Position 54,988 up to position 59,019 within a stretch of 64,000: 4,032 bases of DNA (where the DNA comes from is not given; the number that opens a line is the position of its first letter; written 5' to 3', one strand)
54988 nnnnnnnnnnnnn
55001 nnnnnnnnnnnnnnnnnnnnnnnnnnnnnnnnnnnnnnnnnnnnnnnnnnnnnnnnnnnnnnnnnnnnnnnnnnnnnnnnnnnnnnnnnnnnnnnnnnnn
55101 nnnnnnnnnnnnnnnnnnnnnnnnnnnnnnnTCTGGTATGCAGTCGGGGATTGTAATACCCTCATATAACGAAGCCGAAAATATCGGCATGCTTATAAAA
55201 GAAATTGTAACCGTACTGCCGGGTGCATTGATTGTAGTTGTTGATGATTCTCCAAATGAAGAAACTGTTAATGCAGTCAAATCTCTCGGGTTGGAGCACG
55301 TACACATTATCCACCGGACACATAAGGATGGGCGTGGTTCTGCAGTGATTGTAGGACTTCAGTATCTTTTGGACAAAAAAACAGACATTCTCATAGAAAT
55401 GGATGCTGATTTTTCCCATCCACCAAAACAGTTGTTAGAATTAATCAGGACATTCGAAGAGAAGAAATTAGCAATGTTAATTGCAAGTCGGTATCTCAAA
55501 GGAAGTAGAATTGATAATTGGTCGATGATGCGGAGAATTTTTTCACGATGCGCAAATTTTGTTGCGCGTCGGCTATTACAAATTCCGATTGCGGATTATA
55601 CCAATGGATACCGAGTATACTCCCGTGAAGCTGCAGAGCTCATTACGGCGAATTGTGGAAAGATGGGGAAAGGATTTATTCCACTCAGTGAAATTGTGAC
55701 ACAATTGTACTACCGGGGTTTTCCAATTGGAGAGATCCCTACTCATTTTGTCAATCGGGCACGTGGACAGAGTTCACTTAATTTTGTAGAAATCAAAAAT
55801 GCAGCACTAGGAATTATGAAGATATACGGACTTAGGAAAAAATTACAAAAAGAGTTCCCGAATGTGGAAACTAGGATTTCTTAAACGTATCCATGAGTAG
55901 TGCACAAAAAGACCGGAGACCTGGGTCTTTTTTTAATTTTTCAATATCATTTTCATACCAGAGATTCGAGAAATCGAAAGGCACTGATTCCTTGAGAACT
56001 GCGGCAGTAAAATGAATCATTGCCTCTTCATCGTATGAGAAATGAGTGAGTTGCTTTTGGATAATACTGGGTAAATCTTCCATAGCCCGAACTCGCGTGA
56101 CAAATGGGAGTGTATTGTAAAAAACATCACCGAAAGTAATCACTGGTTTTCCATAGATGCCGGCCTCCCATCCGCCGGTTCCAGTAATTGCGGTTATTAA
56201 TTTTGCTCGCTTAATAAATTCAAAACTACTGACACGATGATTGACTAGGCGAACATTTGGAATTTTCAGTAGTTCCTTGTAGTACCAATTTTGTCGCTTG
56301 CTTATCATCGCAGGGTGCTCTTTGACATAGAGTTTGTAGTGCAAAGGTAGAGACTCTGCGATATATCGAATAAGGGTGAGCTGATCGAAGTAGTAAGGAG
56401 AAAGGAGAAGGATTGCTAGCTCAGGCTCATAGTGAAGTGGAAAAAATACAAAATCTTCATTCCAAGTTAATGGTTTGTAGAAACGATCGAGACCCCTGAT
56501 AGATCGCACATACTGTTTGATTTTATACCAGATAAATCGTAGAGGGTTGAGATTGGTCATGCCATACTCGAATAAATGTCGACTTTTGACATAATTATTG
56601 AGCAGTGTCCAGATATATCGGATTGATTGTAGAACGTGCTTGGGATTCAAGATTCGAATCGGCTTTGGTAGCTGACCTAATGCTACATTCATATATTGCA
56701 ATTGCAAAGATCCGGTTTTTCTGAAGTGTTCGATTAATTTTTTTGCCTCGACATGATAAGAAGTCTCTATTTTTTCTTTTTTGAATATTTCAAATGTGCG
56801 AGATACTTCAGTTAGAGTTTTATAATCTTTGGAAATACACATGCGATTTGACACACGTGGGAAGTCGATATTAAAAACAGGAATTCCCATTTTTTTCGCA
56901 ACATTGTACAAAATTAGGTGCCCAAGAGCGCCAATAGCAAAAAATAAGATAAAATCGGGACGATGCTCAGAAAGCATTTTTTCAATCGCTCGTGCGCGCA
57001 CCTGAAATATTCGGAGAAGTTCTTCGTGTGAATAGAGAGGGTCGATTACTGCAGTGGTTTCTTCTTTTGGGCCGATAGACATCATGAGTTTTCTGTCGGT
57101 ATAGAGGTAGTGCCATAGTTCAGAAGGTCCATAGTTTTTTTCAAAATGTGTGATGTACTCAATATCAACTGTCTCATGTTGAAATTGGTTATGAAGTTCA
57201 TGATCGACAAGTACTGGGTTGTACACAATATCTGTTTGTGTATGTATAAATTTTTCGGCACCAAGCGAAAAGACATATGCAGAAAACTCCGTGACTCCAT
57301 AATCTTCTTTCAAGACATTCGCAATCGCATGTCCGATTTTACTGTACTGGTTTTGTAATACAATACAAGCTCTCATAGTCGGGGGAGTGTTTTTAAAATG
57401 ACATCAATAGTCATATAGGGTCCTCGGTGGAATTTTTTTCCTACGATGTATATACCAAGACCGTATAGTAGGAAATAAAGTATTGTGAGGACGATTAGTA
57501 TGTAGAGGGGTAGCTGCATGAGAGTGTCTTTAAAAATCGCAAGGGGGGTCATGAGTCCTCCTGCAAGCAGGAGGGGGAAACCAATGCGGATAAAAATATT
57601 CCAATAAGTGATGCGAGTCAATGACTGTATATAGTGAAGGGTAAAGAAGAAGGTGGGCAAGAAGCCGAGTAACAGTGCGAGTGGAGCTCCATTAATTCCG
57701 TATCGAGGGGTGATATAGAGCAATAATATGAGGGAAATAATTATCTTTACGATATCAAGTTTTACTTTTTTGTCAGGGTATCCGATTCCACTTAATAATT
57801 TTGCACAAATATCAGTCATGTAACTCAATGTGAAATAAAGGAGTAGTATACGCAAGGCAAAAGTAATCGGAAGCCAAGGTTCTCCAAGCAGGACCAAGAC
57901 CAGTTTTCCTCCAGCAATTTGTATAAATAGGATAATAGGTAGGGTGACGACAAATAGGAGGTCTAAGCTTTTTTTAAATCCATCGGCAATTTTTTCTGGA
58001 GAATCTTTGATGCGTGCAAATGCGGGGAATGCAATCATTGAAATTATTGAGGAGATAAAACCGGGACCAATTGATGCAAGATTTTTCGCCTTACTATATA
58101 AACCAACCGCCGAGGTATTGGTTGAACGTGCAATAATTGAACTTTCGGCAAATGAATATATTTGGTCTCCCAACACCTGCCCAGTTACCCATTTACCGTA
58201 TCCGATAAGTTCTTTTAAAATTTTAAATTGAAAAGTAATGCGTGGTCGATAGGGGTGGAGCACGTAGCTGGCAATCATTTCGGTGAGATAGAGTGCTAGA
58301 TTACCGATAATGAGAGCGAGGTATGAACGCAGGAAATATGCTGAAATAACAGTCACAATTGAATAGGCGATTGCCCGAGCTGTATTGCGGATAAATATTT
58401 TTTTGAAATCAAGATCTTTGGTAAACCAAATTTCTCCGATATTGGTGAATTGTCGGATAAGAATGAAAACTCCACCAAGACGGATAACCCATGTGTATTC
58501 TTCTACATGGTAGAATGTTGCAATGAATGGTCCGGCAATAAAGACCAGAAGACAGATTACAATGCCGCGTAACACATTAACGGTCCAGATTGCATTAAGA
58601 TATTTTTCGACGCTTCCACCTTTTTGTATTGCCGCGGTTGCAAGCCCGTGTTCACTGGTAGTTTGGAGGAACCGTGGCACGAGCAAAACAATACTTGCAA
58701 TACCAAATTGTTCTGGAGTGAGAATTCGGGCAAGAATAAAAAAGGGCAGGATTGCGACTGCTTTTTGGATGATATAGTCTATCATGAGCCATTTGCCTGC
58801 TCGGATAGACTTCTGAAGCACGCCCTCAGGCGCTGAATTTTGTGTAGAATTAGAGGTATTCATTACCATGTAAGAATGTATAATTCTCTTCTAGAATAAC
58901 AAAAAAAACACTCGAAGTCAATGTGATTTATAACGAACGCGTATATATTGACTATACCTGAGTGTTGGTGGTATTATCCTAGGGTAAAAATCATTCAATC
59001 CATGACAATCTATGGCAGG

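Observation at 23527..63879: A ~40-kb surface-glycan island with at least three polyprenyl-phosphate-sugar synthase / GT-C transferase modules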

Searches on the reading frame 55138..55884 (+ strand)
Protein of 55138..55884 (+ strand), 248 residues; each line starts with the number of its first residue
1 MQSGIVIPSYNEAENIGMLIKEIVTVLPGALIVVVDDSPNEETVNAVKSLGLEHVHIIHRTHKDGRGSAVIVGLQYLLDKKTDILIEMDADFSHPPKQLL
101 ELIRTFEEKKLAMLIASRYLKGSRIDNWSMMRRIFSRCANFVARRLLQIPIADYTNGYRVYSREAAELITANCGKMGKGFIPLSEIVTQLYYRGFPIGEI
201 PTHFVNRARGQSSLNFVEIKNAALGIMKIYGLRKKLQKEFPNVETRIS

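Call 5: search_protein_families(library=pfam, proteins=[window:55138-55884:+], max_evalue=0.01)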
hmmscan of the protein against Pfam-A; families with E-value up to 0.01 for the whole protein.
window:55138-55884:+ (248 aa): 2 families
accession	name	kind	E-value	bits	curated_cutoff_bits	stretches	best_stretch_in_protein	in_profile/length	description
PF00535.33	Glycos_transf_2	-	6.8e-23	81.9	23.3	1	5-167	2-165/168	Glycosyl transferase family 2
PF13641.12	Glyco_tranf_2_3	-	1.7e-05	25.4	27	1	5-157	5-155/230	Glycosyltransferase like family 2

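Call 8: search_protein_families(library=ncbifam, proteins=[window:55138-55884:+], max_evalue=0.01)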
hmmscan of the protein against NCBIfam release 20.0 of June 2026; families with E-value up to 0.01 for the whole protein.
window:55138-55884:+ (248 aa): 13 families
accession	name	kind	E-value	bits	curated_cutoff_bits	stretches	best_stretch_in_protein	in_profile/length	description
NF058614.1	PPMAGASynPpgS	equivalog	5.2e-21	75.1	370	1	5-220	4-216/226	polyprenyl-phospho-N-acetylgalactosaminyl synthase PpgS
NF047588.1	GlcsyltransPgfSStrep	equivalog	2.1e-13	50.2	500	1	1-171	1-169/308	glycosyltransferase PgfS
TIGR04182.1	glyco_TIGR04182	equivalog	1.3e-11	44.4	325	1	4-234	3-219/293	S-layer glycoprotein N-glycosyltransferase AglJ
NF007986.1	PRK10714.1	equivalog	2.1e-11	43.4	529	1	4-222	9-218/316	undecaprenyl-phosphate 4-deoxy-4-formamido-L-arabinose transferase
NF041391.1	DPhHxTase_Halo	equivalog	8.3e-09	34.7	375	1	9-215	3-193/213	dolichyl-phosphate hexose transferase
TIGR04283.1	glyco_like_mftF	equivalog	7.3e-08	32.3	182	1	5-144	3-130/221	TIGR04283 family arsenosugar biosynthesis glycosyltransferase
TIGR03937.1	PgaC_IcaA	equivalog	4.9e-06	25.8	422.3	1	5-107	49-151/407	poly-beta-1,6-N-acetyl-D-glucosamine synthase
TIGR03469.1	HpnB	hypoth_equivalog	9.3e-06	24.9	379.25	1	5-114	48-168/386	hopene-associated glycosyltransferase HpnB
TIGR01556.1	rhamnosyltran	subfamily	5.1e-05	22.6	200.55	1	18-114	12-106/281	rhamnosyltransferase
NF010496.0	PRK13915.1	equivalog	0.00053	19.2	262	1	5-117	35-153/307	glucosyl-3-phosphoglycerate synthase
TIGR03965.1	mycofact_glyco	equivalog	0.00071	18.5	280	1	4-118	77-190/467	mycofactocin biosynthesis glycosyltransferase MftF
NF010932.0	PRK14352.1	equivalog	0.0035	16.1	611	1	20-114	41-134/488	bifunctional UDP-N-acetylglucosamine diphosphorylase/glucosamine-1-phosphate N-acetyltransferase GlmU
NF053846.1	glyco_with_XrtP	equivalog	0.0094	14.7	520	0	5-66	45-108/440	XrtP-associated glycosyltransferase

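Call 75: search_solved_structures(query=window:55138-55884:+, max_evalue=0.001)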
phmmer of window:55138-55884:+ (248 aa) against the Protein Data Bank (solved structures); distinct sequences matched with E-value up to 0.001: 7.
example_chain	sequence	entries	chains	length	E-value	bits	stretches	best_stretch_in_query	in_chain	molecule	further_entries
5mlz_A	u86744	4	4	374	2.6e-24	89.3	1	2-216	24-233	Dolichol monophosphate mannose synthase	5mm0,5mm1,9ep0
9hwj_A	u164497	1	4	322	1.6e-11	47.5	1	4-223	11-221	Undecaprenyl-phosphate 4-deoxy-4-formamido-L-arabinose transferase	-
9bhc_C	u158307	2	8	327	1e-09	41.6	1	4-223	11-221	Undecaprenyl-phosphate 4-deoxy-4-formamido-L-arabinose transferase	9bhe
8vxh_A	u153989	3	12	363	1.4e-09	41.1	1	4-223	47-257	Undecaprenyl-phosphate 4-deoxy-4-formamido-L-arabinose transferase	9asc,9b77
5eke_A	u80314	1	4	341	8.2e-06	28.8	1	3-169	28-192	Uncharacterized glycosyltransferase sll0501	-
5ekp_C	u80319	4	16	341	1.4e-05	28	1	3-168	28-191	Uncharacterized glycosyltransferase sll0501 | Glycosyltransferase sll0501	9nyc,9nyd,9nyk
9nye_A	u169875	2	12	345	1.4e-05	28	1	3-168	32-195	Glycosyltransferase sll0501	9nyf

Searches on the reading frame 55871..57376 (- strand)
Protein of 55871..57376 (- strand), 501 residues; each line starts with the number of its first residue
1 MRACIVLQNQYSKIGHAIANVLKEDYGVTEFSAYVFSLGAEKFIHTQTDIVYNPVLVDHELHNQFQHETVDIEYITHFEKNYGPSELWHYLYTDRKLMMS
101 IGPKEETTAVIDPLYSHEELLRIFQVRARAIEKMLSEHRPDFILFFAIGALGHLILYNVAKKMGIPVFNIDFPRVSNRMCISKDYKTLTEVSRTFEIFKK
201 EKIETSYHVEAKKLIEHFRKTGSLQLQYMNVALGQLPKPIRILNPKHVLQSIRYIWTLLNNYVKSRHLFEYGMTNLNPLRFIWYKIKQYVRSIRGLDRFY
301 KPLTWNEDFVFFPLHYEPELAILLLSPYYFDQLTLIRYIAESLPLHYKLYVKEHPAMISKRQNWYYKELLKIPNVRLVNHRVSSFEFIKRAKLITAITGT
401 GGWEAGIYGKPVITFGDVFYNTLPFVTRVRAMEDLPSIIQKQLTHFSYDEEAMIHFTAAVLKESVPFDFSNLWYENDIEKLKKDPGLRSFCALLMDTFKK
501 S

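Call 5: search_protein_families(library=pfam, proteins=[window:55871-57376:-], max_evalue=0.01)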
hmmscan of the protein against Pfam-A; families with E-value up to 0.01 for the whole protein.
window:55871-57376:- (501 aa): 1 family
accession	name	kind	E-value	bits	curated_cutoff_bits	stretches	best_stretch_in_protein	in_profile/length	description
PF05159.20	Capsule_synth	-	1.6e-07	31.5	20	1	282-422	119-268/310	Capsule polysaccharide biosynthesis protein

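Call 54: search_protein_families(library=ncbifam, proteins=[window:55871-57376:-], max_evalue=0.01)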
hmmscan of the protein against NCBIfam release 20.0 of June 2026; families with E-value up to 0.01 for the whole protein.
window:55871-57376:- (501 aa): 1 family
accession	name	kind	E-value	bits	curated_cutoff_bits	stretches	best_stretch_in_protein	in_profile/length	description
NF046086.1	BFO_1060_trans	domain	1.5e-06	27.6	200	1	348-415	222-289/365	BFO_1060 family glycosyltransferase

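Call 79: search_protein_families(library=pfam, proteins=[window:55871-57376:-], max_evalue=5)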
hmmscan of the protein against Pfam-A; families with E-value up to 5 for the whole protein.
window:55871-57376:- (501 aa): 2 families
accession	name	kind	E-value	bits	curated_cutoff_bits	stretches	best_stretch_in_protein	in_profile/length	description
PF05159.20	Capsule_synth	-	1.6e-07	31.5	20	1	282-422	119-268/310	Capsule polysaccharide biosynthesis protein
PF06032.18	S-Me-THD_N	-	0.35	11.3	27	1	128-172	78-121/158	S-Me-THD-like, N-terminal domain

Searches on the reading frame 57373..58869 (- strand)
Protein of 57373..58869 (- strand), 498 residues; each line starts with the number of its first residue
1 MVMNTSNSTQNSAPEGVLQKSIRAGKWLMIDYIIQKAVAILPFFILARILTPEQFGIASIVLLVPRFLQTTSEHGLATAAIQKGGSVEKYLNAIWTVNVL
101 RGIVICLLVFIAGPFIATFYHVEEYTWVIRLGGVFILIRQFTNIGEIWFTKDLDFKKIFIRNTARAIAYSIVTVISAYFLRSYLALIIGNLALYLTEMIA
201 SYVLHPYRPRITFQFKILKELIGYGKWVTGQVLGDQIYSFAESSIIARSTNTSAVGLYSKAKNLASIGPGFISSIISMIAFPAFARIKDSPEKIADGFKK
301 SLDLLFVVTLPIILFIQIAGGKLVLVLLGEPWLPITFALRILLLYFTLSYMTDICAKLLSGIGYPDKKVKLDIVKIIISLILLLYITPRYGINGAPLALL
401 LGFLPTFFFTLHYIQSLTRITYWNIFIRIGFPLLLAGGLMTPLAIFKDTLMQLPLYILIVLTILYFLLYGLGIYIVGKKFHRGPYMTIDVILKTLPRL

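Call 5: search_protein_families(library=pfam, proteins=[window:57373-58869:-], max_evalue=0.01)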
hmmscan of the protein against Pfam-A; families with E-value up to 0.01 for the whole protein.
window:57373-58869:- (498 aa): 2 families
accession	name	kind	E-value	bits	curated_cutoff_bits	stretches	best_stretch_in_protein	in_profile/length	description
PF13440.11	Polysacc_synt_3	-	3.5e-66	223.9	23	1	45-335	1-291/293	Polysaccharide biosynthesis protein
PF01943.22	Polysacc_synt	-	1e-26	94.4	28.2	1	27-287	7-273/274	Polysaccharide biosynthesis protein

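Call 54: search_protein_families(library=ncbifam, proteins=[window:57373-58869:-], max_evalue=0.01)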
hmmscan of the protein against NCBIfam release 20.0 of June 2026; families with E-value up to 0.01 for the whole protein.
window:57373-58869:- (498 aa): 3 families
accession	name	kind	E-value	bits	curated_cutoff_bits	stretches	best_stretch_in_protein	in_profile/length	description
NF007773.0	PRK10459.1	equivalog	1.6e-51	175.9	273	1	19-463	5-453/492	MOP flippase family protein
NF047674.1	TeichurnBiosyTuaB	equivalog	2.1e-35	122.7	580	1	22-436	8-425/469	teichuronic acid biosynthesis protein TuaB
NF058658.1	Oglyco_Wzx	exception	5.7e-33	114.6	720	1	26-468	15-455/478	O-glycosylation flippase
